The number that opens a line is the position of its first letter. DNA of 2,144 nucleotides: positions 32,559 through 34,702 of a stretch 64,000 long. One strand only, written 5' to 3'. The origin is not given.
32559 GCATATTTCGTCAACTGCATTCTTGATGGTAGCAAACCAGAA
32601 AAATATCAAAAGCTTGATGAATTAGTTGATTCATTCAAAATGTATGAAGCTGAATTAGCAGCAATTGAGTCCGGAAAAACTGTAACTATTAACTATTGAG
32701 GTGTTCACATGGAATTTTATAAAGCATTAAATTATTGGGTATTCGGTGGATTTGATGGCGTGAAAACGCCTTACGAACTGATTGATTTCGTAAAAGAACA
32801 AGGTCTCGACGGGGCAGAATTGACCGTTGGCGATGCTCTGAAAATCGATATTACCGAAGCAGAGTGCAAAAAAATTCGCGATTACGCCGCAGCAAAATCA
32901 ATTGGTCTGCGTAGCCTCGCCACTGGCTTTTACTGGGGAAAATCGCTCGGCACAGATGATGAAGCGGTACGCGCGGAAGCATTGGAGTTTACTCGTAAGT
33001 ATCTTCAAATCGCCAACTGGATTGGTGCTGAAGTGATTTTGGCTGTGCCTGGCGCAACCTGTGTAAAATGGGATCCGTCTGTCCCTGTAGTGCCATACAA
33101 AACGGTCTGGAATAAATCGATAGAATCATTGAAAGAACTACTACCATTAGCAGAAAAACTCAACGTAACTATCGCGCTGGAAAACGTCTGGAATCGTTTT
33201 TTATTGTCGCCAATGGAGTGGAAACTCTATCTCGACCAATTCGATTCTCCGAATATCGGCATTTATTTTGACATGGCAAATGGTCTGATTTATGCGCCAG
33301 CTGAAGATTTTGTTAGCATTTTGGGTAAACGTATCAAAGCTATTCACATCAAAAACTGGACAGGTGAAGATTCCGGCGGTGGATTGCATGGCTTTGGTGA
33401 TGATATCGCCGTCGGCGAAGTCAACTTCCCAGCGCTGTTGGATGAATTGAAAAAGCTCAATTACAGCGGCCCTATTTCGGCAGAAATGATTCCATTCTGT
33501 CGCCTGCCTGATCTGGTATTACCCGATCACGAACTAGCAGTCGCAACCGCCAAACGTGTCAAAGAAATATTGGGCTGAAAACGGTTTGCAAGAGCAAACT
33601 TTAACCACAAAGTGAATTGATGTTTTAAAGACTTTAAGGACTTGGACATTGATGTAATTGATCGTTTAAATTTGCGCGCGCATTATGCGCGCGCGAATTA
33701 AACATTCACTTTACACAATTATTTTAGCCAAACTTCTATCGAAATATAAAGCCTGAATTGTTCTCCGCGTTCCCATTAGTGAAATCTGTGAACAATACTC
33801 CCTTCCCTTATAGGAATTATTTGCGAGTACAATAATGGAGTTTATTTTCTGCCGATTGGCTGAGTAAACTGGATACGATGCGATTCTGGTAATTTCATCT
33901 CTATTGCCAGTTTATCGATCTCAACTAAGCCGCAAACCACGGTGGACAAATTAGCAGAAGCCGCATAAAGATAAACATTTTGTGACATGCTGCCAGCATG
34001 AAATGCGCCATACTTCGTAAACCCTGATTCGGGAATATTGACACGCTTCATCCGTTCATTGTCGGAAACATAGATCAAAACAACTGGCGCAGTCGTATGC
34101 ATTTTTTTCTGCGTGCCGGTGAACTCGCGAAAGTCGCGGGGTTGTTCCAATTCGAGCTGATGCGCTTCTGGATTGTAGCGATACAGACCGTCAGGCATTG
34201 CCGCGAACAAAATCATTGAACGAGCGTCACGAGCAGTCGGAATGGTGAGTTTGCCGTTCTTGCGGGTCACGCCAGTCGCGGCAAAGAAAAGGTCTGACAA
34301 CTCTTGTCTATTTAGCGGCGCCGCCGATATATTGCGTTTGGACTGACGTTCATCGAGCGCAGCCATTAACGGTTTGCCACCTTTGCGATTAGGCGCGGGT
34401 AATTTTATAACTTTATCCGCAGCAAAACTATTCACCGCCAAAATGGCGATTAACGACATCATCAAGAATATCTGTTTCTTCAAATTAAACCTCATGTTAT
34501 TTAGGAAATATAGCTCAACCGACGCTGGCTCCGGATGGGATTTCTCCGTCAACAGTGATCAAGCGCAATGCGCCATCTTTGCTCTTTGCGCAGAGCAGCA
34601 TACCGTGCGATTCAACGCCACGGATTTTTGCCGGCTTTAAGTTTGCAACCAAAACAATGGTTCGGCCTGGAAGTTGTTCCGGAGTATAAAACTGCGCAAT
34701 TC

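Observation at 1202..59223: Dispersed family of (CG)n-based perfect palindromes marking gene ends (REP-like element, nine copies in 64 kb)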

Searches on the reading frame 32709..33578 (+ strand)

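Call 13: search_protein_families(library=pfam, proteins=[window:32709-33578:+])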
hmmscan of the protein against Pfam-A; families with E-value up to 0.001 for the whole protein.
window:32709-33578:+ (289 aa): 1 family
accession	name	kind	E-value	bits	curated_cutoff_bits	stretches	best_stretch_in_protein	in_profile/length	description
PF01261.30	AP_endonuc_2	-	4.6e-38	131.8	31.1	1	25-262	1-231/249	Xylose isomerase-like TIM barrel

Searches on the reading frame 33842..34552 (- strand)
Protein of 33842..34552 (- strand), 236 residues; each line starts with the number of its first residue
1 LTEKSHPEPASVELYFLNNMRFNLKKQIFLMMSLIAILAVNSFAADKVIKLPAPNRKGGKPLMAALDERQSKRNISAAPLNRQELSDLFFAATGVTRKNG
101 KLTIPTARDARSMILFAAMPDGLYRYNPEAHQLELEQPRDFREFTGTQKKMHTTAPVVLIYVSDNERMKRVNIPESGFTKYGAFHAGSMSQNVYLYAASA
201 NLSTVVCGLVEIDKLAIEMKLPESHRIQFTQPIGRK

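Call 13: search_protein_families(library=pfam, proteins=[window:33842-34552:-])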
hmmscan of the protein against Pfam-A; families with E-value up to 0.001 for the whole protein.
window:33842-34552:- (236 aa): 1 family
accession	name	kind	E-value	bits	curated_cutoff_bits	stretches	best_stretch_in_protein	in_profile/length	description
PF00881.29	Nitroreductase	-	5.9e-12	46.5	23.5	1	67-235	2-167/167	Nitroreductase family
